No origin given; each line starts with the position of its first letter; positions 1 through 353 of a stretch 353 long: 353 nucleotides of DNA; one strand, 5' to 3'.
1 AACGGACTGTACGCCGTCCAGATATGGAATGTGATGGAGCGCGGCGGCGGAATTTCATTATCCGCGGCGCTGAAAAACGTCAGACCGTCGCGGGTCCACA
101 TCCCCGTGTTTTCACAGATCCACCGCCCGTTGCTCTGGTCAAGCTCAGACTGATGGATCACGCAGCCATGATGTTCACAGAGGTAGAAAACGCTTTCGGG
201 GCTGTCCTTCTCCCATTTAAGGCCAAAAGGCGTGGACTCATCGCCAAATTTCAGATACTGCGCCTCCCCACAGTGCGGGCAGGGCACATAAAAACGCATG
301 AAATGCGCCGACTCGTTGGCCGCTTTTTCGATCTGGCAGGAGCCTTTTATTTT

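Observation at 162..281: Conserved four-cysteine cluster (C-x2-C-x30-C-x4-C) with adjacent histidines in the terminase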

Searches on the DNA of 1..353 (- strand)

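Call 7: search_dna_similar(query=window:1-353:-, collection=phages, mode=near, max_rows=15)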
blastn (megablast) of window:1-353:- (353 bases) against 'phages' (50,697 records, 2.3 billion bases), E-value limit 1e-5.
Records with a match: 21; places in all: 21; records where one place covers at least 80% of the query: 19.
Best place of each record, by identity: 95-99% 6; 90-95% 12; 80-90% 3.
By first word of the organism name: Escherichia 21.
By host as written in the record: - 8; Escherichia coli C 4; Escherichia coli 4; Escherichia coli str. K-12 substr. MG1655 2; Escherichia coli ECOR13 2; Escherichia coli O111 1.
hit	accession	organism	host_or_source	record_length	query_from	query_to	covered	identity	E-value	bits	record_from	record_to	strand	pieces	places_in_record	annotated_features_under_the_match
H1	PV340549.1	Escherichia phage PhiR12_1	Escherichia coli str. K-12 substr. ...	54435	1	353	100%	98.0%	9e-174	614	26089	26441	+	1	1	terminase DNA packaging protein A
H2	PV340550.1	Escherichia phage PhiR12_2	Escherichia coli str. K-12 substr. ...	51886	1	353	100%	98.0%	9e-174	614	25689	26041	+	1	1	terminase DNA packaging protein A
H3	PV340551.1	Escherichia phage PhiR12_2_star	Escherichia coli C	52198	1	353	100%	98.0%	9e-174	614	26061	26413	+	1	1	terminase DNA packaging protein A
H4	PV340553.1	Escherichia phage PhiR12_4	Escherichia coli C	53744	1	353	100%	98.0%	9e-174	614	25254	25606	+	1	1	terminase DNA packaging protein A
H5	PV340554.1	Escherichia phage PhiR12_5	Escherichia coli C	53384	1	353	100%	98.0%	9e-174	614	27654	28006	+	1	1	terminase DNA packaging protein A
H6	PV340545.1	Escherichia phage PhiR5_1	Escherichia coli C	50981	1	353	100%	97.2%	1e-168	597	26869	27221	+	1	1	terminase DNA packaging protein A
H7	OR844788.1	Escherichia phage ECO111 5-P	Escherichia coli O111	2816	1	353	100%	91.5%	2e-135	486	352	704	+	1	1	record has no annotation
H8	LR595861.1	Escherichia virus Lambda_4C10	-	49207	1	353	100%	90.9%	5e-132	475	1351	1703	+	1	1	Phage terminase, large subunit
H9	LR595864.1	Escherichia phage 4A7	-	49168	1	353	100%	90.9%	5e-132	475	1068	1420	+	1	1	Phage terminase, large subunit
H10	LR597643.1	Escherichia phage ev017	-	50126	1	353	100%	90.9%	5e-132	475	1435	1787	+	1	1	Phage terminase, large subunit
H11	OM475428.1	Escherichia phage 1W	Escherichia coli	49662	1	353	100%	90.9%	5e-132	475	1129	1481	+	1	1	terminase DNA packaging protein A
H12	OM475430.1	Escherichia phage 3W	Escherichia coli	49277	1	353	100%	90.9%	5e-132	475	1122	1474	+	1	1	terminase DNA packaging protein A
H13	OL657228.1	Escherichia phage 21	Escherichia coli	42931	1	353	100%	90.9%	5e-132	475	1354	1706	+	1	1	terminase large subunit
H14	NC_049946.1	Escherichia phage 4A7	-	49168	1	353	100%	90.9%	5e-132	475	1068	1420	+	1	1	terminase large subunit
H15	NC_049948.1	Escherichia phage ev017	-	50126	1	353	100%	90.9%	5e-132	475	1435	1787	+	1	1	terminase large subunit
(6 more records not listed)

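Call 8: get_annotated_region(hit=H1, flank=2500)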
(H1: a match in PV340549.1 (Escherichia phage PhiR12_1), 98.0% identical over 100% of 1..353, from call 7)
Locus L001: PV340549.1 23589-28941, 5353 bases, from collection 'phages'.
description: Escherichia phage PhiR12_1, complete genome.
organism: Escherichia phage PhiR12_1 (NCBI taxid 3416471)
taxonomy: Viruses
host: Escherichia coli str. K-12 substr. MG1655; source: -; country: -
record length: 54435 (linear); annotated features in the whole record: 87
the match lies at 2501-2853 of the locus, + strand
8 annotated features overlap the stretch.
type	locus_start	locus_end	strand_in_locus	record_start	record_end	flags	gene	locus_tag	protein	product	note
CDS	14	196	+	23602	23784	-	-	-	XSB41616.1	hypothetical protein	-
CDS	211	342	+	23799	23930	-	-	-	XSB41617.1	hypothetical protein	FIG00641645: hypothetical protein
CDS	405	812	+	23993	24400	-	-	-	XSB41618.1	endopeptidase Rz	-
CDS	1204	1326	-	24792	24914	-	-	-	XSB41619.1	hypothetical protein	-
CDS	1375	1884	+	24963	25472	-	-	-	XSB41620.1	terminase subunit Nu1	head, terminase subunit Nu1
CDS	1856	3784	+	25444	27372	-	-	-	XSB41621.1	terminase DNA packaging protein A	head, terminase DNA packaging protein A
CDS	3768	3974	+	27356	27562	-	-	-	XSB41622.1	head-tail joining protein W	head, head-tail joining protein W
CDS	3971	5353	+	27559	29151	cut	-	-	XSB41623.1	portal protein B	head, portal protein B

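Call 91: search_dna_similar(query=window:1-353:+, collection=ecoli_genomes, mode=near, max_rows=8)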
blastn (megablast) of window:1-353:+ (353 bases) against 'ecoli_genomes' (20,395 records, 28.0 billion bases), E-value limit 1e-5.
Records with a match: 1872; places in all: 2981; records where one place covers at least 80% of the query: 1871.
Genomes with a match: 1868 of 5426; with a place that covers at least 80% of the query: 1867. Places per genome that has any: lowest 1, median 2, highest 5. On chromosomes: 2974 places; on plasmids: 7.
Best place of each record, by identity: >=99% 57; 95-99% 856; 90-95% 950; 80-90% 9.
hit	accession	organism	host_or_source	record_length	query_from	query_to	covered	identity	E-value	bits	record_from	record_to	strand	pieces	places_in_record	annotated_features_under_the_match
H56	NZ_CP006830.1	Escherichia coli APEC O18 strain APEC O18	chicken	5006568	1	353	100%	100.0%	0e+0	652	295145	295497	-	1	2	phage terminase large subunit family protein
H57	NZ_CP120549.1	Escherichia coli strain B1172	Homo sapiens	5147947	1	353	100%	100.0%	0e+0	652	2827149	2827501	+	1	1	phage terminase large subunit family protein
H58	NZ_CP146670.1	Escherichia coli strain MS 21-1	Homo sapiens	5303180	1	353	100%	100.0%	0e+0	652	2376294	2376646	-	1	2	phage terminase large subunit family protein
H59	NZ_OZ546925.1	Escherichia coli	Homo sapiens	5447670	1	353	100%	100.0%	0e+0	652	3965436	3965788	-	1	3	phage terminase large subunit family protein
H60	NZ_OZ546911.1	Escherichia coli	Homo sapiens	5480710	1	353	100%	100.0%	0e+0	652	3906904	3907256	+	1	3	phage terminase large subunit family protein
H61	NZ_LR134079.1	Escherichia coli strain NCTC9112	missing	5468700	1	353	100%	100.0%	0e+0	652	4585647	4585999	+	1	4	phage terminase large subunit family protein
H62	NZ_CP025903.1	Escherichia coli strain 300709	Homo sapiens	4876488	1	353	100%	99.7%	0e+0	647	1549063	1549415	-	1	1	terminase gpA endonuclease subunit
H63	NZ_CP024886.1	Escherichia coli strain AR_0017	missing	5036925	1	353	100%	99.7%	0e+0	647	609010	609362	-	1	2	phage terminase large subunit family protein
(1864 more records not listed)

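Call 96: search_rna_families(source=window, threshold=evalue, max_evalue=1)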
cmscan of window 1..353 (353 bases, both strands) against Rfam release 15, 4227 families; matches with E-value up to 1: 0.
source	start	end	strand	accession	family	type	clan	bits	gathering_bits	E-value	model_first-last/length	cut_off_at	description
